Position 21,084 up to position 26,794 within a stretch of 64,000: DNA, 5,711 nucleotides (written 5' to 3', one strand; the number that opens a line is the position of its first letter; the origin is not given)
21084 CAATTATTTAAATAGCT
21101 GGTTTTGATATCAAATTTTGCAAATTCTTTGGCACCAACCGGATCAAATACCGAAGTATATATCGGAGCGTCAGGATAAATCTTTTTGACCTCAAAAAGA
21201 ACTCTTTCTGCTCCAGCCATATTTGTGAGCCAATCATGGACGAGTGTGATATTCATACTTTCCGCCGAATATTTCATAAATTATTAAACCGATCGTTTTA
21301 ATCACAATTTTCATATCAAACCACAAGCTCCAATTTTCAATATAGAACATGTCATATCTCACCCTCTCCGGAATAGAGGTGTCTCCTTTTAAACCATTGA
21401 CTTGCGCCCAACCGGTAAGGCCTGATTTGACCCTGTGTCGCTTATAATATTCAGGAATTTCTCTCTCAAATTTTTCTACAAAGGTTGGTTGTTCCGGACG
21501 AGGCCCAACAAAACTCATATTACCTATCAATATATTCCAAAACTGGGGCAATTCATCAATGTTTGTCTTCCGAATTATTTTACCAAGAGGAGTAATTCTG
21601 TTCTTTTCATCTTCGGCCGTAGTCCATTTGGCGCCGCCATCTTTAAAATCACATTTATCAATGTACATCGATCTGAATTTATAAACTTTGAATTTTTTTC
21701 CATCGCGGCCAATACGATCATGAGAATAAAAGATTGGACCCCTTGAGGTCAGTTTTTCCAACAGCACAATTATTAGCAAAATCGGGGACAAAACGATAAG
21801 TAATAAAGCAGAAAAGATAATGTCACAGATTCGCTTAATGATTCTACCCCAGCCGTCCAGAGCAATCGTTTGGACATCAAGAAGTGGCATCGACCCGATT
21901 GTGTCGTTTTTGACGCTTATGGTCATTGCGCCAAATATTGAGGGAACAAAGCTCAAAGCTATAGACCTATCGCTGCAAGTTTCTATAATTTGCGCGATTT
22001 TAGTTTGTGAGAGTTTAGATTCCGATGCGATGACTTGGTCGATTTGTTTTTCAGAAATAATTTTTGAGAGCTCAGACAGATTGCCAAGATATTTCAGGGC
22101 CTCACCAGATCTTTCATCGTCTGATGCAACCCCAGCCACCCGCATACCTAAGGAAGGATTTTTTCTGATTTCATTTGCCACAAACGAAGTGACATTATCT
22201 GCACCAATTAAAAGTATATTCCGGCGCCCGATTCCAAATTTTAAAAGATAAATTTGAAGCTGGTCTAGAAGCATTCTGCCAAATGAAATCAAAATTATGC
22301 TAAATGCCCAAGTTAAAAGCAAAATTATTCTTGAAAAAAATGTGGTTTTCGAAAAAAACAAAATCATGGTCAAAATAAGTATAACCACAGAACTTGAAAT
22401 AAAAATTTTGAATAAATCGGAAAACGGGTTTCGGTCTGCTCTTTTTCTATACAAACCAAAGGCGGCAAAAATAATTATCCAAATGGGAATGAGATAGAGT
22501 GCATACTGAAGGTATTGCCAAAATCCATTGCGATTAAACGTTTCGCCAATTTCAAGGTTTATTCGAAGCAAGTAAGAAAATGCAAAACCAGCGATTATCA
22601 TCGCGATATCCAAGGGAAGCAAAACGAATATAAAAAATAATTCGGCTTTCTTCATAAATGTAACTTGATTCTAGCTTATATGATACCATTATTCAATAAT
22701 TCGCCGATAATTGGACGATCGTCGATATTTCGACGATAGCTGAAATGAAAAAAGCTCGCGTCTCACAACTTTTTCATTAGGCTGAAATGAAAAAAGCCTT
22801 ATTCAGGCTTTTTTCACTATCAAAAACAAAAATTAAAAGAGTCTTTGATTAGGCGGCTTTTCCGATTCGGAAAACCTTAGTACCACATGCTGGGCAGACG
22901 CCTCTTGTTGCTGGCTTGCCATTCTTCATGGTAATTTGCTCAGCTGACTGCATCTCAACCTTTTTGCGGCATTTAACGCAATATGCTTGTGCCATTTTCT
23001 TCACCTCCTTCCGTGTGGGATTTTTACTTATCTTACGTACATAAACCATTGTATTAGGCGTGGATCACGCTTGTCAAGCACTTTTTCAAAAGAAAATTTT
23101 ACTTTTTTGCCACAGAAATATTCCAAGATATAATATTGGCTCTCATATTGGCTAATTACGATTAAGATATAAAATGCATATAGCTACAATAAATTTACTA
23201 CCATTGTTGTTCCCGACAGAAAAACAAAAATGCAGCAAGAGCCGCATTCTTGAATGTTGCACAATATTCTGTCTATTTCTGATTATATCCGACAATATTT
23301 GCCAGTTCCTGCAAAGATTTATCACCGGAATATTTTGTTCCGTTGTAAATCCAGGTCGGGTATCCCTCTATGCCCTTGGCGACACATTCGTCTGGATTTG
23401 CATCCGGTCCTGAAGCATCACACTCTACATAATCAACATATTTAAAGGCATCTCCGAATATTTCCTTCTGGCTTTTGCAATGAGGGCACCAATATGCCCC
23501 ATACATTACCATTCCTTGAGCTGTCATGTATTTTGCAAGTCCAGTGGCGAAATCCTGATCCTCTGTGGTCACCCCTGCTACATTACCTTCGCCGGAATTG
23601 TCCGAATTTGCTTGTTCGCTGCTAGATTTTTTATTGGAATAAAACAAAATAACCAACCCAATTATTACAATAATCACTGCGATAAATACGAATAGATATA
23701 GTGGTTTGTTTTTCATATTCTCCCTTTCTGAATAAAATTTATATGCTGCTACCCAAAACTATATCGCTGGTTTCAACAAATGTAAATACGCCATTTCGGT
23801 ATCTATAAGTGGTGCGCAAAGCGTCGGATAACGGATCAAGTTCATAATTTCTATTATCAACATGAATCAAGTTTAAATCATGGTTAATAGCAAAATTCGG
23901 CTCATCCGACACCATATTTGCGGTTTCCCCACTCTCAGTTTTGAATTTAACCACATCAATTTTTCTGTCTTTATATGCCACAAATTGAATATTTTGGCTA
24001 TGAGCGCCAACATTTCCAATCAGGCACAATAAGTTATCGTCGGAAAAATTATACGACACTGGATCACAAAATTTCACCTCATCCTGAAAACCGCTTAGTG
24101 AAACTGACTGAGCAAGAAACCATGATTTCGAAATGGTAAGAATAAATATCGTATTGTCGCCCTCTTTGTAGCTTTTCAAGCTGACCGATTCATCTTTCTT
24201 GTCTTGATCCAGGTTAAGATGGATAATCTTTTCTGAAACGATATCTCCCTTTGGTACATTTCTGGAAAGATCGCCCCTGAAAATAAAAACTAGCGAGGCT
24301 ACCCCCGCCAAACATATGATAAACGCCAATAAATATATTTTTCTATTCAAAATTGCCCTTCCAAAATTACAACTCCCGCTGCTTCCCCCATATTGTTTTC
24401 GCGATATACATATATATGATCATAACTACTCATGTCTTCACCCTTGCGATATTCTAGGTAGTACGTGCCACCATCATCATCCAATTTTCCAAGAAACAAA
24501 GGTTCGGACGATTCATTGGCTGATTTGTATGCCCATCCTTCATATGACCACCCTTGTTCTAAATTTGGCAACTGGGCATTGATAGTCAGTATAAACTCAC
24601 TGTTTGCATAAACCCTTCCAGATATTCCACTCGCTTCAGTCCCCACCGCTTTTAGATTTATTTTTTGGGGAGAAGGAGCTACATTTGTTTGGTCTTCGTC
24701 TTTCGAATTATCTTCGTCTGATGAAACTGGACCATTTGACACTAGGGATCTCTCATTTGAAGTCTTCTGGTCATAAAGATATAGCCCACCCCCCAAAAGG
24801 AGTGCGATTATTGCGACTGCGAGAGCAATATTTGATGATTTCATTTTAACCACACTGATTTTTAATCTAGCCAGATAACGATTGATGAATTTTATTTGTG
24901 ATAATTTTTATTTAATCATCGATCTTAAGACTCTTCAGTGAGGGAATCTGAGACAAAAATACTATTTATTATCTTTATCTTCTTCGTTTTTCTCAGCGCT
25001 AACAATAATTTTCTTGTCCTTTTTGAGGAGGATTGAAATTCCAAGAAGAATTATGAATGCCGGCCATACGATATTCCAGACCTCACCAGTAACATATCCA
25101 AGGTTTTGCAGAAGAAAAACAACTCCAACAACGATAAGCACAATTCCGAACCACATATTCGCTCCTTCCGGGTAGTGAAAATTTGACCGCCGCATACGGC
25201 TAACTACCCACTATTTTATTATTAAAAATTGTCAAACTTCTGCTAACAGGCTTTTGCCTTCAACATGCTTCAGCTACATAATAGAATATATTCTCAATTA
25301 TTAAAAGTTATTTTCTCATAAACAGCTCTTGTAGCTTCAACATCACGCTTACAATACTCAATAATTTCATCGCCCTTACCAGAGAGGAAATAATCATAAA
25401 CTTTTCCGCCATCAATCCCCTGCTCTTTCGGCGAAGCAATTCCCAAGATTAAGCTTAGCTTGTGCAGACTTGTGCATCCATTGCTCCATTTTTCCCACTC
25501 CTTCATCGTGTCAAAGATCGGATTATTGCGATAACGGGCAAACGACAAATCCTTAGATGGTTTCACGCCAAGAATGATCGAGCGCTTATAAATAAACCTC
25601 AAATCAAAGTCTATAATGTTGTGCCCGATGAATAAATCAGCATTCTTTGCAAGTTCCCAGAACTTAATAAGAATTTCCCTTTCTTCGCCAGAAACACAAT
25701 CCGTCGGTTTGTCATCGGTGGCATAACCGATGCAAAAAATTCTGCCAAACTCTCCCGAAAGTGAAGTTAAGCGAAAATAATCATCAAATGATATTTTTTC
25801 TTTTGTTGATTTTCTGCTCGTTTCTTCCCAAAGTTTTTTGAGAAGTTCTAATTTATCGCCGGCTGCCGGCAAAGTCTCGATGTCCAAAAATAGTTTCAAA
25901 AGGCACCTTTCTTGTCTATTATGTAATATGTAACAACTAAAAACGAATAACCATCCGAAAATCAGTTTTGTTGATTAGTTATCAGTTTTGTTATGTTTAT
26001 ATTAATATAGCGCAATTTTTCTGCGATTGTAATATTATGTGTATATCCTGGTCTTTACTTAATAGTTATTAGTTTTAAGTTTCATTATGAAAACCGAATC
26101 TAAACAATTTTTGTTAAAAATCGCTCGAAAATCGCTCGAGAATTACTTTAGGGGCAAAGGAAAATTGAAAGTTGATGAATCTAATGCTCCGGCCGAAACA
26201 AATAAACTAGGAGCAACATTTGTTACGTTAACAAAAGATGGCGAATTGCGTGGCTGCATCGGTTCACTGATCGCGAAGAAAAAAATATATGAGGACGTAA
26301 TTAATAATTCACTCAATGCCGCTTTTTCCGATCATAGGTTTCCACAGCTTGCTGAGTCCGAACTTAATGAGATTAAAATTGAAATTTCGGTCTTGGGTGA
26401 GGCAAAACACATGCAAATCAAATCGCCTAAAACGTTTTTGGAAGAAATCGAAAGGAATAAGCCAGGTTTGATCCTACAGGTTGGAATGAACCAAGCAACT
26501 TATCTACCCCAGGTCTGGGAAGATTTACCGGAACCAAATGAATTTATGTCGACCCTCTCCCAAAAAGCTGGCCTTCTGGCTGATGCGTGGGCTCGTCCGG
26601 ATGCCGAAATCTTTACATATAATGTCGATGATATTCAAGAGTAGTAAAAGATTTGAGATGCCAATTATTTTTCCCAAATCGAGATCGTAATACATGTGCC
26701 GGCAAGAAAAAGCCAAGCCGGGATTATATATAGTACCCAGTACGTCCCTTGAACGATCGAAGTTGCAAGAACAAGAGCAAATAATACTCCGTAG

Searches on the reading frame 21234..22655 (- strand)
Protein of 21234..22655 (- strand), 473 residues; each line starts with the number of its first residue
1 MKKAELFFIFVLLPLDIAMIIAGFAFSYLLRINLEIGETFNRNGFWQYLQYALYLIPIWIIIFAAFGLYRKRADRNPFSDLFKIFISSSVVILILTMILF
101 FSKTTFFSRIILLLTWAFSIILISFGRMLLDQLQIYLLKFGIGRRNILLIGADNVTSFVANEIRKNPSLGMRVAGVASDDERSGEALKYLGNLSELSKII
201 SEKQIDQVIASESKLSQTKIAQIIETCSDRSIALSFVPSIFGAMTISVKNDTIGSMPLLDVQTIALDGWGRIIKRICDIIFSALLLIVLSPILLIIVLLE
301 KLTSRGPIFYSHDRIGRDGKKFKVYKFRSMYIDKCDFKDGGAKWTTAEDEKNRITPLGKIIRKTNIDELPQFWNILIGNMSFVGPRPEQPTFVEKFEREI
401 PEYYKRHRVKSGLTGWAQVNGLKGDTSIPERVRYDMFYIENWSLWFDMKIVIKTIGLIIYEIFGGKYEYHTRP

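Call 84: search_protein_families(library=pfam, proteins=[window:21234-22655:-], max_evalue=0.00001)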
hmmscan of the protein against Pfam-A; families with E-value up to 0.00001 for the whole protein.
window:21234-22655:- (473 aa): 2 families
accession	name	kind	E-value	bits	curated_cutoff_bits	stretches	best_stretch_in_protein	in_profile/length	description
PF02397.22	Bac_transf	-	1.2e-67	227.3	27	1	274-458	1-177/179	Bacterial sugar transferase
PF13727.12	CoA_binding_3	-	5.2e-20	72.6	25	1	65-238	2-175/175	CoA-binding domain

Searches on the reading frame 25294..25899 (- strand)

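Call 84: search_protein_families(library=pfam, proteins=[window:25294-25899:-], max_evalue=0.00001)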
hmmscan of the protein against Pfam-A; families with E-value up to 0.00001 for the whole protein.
window:25294-25899:- (201 aa): 3 families
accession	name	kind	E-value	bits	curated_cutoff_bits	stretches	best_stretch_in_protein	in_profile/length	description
PF10108.15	DNA_pol_B_exo2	-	1.3e-11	45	24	1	71-197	35-173/213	Predicted 3'-5' exonuclease related to the exonuclease domain of PolB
PF13482.12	RNase_H_2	-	6.2e-09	36.5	22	1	46-197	9-164/165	RNase_H superfamily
PF03104.25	DNA_pol_B_exo1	-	4.1e-06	26.8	23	1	72-119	142-191/242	DNA polymerase family B, exonuclease domain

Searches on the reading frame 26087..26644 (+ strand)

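Call 85: search_protein_families(library=pfam, proteins=[window:26087-26644:+], max_evalue=0.00001)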
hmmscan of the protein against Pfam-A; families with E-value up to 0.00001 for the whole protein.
window:26087-26644:+ (185 aa): 1 family
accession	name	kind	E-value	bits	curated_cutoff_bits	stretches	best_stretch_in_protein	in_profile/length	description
PF01871.22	AMMECR1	-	9.5e-44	149.3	25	1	10-181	1-166/168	AMMECR1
